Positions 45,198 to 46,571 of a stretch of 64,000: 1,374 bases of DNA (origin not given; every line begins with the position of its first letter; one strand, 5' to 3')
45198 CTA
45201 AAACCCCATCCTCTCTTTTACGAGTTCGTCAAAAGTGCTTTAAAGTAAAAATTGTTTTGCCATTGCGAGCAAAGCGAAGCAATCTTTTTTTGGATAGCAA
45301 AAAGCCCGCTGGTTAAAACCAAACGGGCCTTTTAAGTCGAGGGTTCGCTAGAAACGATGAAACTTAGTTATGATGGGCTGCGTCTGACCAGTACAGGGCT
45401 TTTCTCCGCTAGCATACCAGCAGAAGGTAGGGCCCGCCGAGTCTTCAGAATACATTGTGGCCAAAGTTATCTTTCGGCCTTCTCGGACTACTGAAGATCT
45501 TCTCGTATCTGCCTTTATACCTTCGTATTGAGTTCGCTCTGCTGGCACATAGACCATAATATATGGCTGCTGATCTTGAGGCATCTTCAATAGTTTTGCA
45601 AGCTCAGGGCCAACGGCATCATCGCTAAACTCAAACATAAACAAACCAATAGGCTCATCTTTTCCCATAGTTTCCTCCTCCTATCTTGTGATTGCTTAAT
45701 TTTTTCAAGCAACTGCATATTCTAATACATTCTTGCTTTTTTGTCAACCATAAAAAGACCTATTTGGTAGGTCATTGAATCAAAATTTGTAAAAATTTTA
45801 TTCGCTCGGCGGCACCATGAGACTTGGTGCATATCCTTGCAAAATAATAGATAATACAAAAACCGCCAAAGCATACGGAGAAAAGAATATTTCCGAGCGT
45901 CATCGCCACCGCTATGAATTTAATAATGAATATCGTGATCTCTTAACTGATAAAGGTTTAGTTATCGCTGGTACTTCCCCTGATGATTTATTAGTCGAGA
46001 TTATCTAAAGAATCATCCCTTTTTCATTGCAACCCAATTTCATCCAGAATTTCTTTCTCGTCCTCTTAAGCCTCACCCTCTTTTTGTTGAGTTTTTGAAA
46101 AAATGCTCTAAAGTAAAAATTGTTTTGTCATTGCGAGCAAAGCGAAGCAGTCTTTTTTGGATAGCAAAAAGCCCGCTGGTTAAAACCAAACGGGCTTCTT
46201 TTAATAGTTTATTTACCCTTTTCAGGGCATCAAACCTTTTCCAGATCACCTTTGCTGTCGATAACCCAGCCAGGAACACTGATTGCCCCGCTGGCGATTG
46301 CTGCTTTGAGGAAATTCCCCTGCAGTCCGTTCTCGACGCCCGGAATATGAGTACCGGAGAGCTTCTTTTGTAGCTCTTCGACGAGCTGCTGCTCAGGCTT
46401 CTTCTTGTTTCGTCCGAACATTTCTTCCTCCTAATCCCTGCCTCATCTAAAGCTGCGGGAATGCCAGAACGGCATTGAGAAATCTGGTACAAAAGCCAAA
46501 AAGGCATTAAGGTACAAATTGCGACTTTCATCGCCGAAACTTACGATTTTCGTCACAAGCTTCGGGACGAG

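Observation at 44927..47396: Rearrangement/cassette hotspot downstream of pyrG: ~400-bp direct duplication of the pyrG 3' end + terminator, and a 16-bp direct repeat, bracketing GC-rich small ORFs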

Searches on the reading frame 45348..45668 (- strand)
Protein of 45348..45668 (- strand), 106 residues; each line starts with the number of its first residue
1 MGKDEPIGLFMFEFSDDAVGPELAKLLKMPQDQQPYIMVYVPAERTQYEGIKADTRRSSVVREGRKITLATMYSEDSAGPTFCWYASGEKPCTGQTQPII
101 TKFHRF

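Call 6: search_protein_families(library=pfam, proteins=[window:45348-45668:-], max_evalue=0.1)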
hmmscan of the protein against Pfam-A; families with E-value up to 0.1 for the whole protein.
window:45348-45668:- (106 aa): 0 families

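Call 11: find_encoding_contigs(protein=window:45348-45668:-, flank=10000, max_places=10)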
Protein window:45348-45668:- (106 aa): 8 contigs read that carry it; 5 places shown.
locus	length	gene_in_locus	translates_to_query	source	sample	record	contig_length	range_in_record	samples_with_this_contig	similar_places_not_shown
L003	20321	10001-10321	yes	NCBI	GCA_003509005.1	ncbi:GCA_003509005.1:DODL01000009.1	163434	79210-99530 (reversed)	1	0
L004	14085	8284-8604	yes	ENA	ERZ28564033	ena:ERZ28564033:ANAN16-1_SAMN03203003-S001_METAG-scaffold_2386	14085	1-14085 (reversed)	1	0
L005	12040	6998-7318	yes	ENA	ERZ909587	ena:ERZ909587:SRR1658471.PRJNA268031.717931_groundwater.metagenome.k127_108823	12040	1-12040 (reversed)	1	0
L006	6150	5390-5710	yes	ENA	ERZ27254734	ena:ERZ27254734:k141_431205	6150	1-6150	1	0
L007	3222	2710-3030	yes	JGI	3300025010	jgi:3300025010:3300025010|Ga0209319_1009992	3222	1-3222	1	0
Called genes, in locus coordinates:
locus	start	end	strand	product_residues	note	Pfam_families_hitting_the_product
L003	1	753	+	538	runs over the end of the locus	PF02366:PMT (weak), PF13231:PMT_2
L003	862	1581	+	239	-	PF00535:Glycos_transf_2, PF13641:Glyco_tranf_2_3 (weak)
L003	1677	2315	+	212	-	-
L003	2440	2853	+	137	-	PF04138:GtrA_DPMS_TM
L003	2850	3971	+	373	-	PF13439:Glyco_transf_4, PF20706:GT4-conflict, PF00534:Glycos_transf_1, PF13692:Glyco_trans_1_4, PF13524:Glyco_trans_1_2 (weak)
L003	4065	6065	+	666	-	PF03030:H_PPase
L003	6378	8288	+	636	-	PF12229:PG_binding_4, PF04294:VanW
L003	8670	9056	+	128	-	-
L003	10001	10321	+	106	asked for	-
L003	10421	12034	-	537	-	PF06418:CTP_synth_N, PF00117:GATase, PF07722:Peptidase_C26 (weak)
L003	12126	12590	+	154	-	-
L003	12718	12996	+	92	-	-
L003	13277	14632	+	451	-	PF02878:PGM_PMM_I, PF02879:PGM_PMM_II, PF02880:PGM_PMM_III, PF00408:PGM_PMM_IV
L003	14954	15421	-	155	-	-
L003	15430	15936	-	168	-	-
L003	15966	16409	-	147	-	PF00583:Acetyltransf_1, PF13673:Acetyltransf_10, PF13508:Acetyltransf_7, PF08445:FR47 (weak)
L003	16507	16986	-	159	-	-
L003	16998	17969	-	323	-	PF00579:tRNA-synt_1b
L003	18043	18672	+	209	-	PF01909:NTP_transf_2 (weak)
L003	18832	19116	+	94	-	PF00166:Cpn10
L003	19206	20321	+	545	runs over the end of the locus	PF00118:Cpn60_TCP1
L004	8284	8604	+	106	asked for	-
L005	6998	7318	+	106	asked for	-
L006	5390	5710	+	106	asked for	-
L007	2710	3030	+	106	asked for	-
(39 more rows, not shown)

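Call 15: search_protein_families(library=phrogs, proteins=[window:45348-45668:-], max_evalue=1)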
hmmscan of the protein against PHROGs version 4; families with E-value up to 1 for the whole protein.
window:45348-45668:- (106 aa): 2 families
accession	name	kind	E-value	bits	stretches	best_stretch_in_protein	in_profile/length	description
phrog_2863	-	unknown function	0.063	14.3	1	39-80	78-118/132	-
phrog_38155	-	unknown function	0.27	12.6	1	39-85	43-88/101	-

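Call 16: search_protein_families(library=ncbifam, proteins=[window:45348-45668:-], max_evalue=1)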
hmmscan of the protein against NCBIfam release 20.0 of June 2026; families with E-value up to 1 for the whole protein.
window:45348-45668:- (106 aa): 0 families

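Call 31: find_homologous_proteins(query=window:45348-45668:-, max_evalue=0.01)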
Query window:45348-45668:- (106 aa): 1 proteins with E <= 0.01 among 2 candidates.
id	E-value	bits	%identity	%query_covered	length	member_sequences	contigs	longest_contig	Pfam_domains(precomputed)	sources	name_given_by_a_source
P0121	2.3e-66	238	100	100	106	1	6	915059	-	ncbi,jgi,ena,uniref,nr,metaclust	ncbi:TPA: hypothetical protein DD449_03580 [Candidatus Berkelbacteria bacterium]|uniref:Uncharacteri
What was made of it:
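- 45348..45668 (-): ORFan gene '106a' (106 aa), with an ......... ribosome-binding site. Only a self hit among 5.8 billion proteins (call 31).
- It requires long maintenance of two pyrG genes, to dS of about 0.6, in a genome whose longest contig is only 915 kb (call 31).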

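Call 45: predict_structure(protein=window:45348-45668:-)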
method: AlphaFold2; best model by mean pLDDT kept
length: 106 residues; sequences in the alignment: 1
mean_pLDDT: 49.5   pTM: 0.34
mean pLDDT of the five models: 49.5, 49.2, 47.1, 47.0, 46.7
residues with pLDDT >= 90: 0; 70-90: 0; 50-70: 53; < 50: 53
segments of 3 or more residues with pLDDT < 50: 3-10, 40-59, 74-78, 97-106
pLDDT, mean of each block of 10 residues (from residue 1): 45 53 61 54 41 43 54 49 54 49 38
secondary structure, 60 per line:
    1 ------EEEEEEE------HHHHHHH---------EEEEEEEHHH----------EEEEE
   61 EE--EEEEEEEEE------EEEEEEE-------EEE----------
elements in order: E7-13 H20-26 E36-42 E56-62 E65-73 E80-86 E94-96
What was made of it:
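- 45348..45668 (-): AF2 pLDDT 49.5 (call 45).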

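Call 63: find_related_loci(query=window:45348-45668:-, collection=viral_contigs, flank=5000)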
Query window:45348-45668:- (106 aa) in viral_contigs; peptide patterns used: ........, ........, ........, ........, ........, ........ (x = any residue, [..] = any of these).
7 stretches matched a pattern, but none encodes a relative of the query by tblastn (E <= 1e-3).

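Call 71: search_protein_families(library=padloc, proteins=[window:45348-45668:-], max_evalue=1)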
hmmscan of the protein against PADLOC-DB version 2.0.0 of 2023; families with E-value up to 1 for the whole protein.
window:45348-45668:- (106 aa): 0 families

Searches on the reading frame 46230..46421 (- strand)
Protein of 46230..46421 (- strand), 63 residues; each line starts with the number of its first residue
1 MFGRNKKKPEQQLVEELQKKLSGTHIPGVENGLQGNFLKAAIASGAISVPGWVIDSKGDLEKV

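Call 6: search_protein_families(library=pfam, proteins=[window:46230-46421:-], max_evalue=0.1)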
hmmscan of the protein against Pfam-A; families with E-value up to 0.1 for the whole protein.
window:46230-46421:- (63 aa): 0 families

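Call 15: search_protein_families(library=phrogs, proteins=[window:46230-46421:-], max_evalue=1)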
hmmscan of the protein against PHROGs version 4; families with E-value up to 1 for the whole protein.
window:46230-46421:- (63 aa): 1 family
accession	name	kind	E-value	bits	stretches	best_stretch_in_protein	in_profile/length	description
phrog_20077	-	unknown function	0.62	10.8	1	10-21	18-30/30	-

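Call 16: search_protein_families(library=ncbifam, proteins=[window:46230-46421:-], max_evalue=1)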
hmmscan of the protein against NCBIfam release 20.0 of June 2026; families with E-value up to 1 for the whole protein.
window:46230-46421:- (63 aa): 1 family
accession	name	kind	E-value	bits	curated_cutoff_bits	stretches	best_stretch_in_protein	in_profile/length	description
NF003447.0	PRK04998.1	equivalog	0.17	12.3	86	1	2-43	21-62/88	DUF493 family protein YbeD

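Call 37: search_protein_representatives(protein=window:46230-46421:-)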
Query: 63 residues. Proteins with E-value up to 0.001 (for the whole library): 1; up to 1e-10: 1; up to 1e-30: 1. The best 1 are listed.
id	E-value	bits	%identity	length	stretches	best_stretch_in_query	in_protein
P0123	5.3e-34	130.4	100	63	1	1-63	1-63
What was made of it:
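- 46230..46421 (-): ORFan gene '63' (63 aa), with ribosome-binding site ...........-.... Only a self hit in an exhaustive HMMER search of 1.84 billion representatives (call 37).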

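Call 65: find_related_loci(query=window:46230-46421:-, collection=viral_contigs, flank=5000)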
Query window:46230-46421:- (63 aa) in viral_contigs; peptide patterns used: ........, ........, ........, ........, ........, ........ (x = any residue, [..] = any of these).
101 stretches matched a pattern, but none encodes a relative of the query by tblastn (E <= 1e-3).

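Call 71: search_protein_families(library=padloc, proteins=[window:46230-46421:-], max_evalue=1)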
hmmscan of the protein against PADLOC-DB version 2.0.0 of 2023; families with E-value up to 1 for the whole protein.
window:46230-46421:- (63 aa): 0 families

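Call 89: find_encoding_contigs(protein=window:46230-46421:-, flank=4000, max_places=10)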
Protein window:46230-46421:- (63 aa): 9 contigs read that carry it; 4 places shown.
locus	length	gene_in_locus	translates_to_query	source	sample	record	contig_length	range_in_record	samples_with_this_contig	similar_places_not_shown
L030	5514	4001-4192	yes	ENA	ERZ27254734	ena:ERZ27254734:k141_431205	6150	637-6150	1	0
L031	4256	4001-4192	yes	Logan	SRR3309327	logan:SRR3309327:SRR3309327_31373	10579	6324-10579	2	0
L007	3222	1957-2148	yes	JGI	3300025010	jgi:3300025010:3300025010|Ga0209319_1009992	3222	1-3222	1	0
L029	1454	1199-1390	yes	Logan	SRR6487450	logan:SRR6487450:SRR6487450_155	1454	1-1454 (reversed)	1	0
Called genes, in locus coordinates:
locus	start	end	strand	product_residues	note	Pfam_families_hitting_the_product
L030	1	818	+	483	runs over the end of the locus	?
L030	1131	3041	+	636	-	PF12229:PG_binding_4, PF04294:VanW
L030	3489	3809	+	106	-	-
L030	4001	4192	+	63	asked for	-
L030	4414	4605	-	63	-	-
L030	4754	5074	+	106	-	-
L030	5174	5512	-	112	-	?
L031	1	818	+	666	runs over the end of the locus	PF03030:H_PPase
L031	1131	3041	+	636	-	PF12229:PG_binding_4, PF04294:VanW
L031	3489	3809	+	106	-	-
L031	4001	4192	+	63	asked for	-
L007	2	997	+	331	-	?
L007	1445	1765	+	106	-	-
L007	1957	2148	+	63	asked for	-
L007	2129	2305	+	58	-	-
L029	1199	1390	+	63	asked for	-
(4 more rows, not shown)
